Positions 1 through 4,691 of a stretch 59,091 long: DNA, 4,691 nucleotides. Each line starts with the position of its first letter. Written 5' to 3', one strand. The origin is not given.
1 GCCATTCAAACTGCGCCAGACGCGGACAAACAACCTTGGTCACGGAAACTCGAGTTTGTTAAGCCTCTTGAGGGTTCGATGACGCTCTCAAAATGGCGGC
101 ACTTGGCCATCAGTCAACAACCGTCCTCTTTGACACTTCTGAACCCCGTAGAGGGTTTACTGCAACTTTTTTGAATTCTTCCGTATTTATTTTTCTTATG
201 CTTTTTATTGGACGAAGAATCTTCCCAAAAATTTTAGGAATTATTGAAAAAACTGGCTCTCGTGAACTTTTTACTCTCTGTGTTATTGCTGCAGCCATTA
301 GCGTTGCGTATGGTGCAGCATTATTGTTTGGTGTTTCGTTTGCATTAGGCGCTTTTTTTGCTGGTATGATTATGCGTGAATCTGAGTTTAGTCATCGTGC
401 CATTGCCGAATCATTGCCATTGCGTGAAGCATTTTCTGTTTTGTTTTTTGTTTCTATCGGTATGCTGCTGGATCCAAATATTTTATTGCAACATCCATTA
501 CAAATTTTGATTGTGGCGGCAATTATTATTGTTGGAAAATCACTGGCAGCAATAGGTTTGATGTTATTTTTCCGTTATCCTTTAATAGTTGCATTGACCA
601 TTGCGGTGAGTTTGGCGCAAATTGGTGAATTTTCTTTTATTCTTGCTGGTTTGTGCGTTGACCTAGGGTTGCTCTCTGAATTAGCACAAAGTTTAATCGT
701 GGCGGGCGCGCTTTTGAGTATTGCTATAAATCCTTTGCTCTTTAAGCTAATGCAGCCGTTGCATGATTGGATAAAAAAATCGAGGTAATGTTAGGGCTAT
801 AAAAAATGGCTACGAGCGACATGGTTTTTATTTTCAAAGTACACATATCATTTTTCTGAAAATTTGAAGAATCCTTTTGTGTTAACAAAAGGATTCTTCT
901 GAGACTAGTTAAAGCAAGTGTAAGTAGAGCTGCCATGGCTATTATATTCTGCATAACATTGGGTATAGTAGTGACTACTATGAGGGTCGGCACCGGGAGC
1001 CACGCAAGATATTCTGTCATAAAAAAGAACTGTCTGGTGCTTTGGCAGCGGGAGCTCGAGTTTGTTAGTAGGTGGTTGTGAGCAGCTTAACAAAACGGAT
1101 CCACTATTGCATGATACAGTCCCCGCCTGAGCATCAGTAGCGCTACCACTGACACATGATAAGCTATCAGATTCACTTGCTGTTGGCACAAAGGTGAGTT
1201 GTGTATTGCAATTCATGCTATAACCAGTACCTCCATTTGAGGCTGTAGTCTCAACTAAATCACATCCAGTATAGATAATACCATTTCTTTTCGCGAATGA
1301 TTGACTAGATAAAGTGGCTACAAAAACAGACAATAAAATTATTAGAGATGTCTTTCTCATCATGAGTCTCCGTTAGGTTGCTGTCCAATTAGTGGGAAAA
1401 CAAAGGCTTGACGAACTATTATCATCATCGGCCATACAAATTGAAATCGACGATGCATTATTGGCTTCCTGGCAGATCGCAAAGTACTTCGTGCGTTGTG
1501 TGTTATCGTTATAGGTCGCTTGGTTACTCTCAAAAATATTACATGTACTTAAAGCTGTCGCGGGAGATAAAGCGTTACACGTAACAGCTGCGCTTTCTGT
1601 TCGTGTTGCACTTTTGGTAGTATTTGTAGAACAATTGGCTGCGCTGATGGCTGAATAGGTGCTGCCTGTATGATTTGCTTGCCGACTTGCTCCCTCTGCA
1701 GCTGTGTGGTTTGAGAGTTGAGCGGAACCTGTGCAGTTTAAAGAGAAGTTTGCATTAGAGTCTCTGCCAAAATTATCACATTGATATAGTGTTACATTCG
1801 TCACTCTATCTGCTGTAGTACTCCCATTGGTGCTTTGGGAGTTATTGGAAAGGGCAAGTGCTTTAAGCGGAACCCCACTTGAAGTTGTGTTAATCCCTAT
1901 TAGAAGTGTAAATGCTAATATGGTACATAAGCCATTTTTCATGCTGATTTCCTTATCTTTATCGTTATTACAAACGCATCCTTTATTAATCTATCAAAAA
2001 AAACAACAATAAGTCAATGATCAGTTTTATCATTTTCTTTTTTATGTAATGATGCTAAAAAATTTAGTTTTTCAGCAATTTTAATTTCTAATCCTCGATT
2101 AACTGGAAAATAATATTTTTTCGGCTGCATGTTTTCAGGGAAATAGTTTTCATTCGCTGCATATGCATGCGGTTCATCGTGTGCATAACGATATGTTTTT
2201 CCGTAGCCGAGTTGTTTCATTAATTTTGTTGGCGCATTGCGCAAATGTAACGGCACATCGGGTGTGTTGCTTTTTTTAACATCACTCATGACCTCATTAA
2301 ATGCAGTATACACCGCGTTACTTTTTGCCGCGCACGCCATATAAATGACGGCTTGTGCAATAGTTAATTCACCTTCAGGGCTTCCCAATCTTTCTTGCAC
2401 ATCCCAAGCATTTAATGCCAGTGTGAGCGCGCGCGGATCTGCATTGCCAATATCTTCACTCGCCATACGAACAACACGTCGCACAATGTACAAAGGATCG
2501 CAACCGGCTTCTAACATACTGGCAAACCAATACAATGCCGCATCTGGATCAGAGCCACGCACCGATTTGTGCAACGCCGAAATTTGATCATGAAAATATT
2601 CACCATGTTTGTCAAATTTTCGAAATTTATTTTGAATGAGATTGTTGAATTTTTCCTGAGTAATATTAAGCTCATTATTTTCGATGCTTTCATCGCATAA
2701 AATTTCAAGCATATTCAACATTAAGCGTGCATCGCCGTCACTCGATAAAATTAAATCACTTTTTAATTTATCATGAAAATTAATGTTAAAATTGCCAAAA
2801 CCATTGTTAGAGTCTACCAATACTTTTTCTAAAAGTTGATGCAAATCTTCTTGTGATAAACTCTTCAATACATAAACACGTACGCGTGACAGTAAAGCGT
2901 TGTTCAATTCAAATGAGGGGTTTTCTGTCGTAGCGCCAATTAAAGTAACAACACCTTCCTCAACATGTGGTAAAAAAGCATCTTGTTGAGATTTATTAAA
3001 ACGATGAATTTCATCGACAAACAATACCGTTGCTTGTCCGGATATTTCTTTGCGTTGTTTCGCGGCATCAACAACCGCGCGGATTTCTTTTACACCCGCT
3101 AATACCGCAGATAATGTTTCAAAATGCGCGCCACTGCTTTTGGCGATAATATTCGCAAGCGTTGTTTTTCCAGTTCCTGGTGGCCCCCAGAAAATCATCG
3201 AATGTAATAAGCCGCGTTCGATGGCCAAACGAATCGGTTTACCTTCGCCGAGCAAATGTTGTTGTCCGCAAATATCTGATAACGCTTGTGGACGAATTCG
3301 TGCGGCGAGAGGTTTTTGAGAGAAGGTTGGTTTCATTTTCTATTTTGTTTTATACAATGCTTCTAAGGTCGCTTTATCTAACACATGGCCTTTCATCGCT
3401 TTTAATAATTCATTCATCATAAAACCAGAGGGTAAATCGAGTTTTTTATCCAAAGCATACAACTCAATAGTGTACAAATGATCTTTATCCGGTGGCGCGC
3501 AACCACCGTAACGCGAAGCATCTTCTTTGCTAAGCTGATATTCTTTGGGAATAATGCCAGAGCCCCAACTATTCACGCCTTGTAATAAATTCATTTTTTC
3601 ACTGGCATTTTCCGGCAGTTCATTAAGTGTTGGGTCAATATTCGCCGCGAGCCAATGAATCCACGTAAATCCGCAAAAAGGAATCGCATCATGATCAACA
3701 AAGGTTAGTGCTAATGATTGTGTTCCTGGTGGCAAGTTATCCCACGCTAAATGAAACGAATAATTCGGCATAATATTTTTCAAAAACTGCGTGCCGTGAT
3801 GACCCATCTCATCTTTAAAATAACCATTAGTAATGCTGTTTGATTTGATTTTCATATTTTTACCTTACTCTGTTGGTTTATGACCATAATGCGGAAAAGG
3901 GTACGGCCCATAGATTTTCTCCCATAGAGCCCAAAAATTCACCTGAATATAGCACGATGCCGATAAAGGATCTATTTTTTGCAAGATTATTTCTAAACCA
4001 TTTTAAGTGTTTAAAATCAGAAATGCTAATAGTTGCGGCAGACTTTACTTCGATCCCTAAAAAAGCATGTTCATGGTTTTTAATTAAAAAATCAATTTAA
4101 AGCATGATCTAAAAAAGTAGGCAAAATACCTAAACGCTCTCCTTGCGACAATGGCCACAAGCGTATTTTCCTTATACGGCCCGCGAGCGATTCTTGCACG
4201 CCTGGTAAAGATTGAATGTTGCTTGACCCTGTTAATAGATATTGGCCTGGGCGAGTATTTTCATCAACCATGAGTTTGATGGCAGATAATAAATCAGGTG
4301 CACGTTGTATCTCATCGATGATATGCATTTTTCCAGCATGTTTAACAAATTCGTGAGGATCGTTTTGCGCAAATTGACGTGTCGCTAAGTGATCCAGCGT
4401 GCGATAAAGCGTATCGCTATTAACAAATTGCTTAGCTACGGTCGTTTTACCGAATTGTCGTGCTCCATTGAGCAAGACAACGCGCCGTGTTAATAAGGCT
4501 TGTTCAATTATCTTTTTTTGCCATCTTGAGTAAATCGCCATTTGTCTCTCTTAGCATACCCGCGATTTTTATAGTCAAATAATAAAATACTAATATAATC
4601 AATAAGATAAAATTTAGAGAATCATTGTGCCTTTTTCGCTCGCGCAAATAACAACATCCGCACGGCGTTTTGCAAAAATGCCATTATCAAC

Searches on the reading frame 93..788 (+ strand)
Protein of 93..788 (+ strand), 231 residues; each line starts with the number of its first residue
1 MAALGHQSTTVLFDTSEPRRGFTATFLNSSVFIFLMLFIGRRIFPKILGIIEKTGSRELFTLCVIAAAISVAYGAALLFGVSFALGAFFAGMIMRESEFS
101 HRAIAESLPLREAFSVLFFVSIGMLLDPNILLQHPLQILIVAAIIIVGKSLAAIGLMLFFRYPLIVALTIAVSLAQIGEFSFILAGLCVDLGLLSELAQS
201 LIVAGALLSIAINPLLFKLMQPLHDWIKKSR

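Call 93: search_protein_families(library=pfam, proteins=[window:93-788:+], max_evalue=0.00001)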
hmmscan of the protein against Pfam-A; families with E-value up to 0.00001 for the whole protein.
window:93-788:+ (231 aa): 1 family
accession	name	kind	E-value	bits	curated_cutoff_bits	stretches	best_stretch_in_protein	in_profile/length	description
PF00999.27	Na_H_Exchanger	-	5.4e-25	88.5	26.2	1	27-217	174-374/375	Sodium/hydrogen exchanger, transmembrane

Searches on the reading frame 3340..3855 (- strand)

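Call 93: search_protein_families(library=pfam, proteins=[window:3340-3855:-], max_evalue=0.00001)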
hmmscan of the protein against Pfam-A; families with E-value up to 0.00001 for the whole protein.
window:3340-3855:- (171 aa): 1 family
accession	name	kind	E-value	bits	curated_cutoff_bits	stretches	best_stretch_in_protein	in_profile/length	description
PF01161.25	PBP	-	8.6e-36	123.7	24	1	29-168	10-135/135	Phosphatidylethanolamine-binding protein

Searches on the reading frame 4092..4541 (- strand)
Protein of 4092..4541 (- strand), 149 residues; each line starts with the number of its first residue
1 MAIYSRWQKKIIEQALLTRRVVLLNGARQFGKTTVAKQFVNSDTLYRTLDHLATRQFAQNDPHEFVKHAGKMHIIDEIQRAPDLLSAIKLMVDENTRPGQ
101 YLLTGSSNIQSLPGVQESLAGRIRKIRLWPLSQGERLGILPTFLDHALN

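Call 93: search_protein_families(library=pfam, proteins=[window:4092-4541:-], max_evalue=0.00001)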
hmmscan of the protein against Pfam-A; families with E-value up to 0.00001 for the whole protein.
window:4092-4541:- (149 aa): 1 family
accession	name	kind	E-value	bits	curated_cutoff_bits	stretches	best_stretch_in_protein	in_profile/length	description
PF13173.12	AAA_14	-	6.6e-28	97.7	27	1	19-136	2-128/129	AAA domain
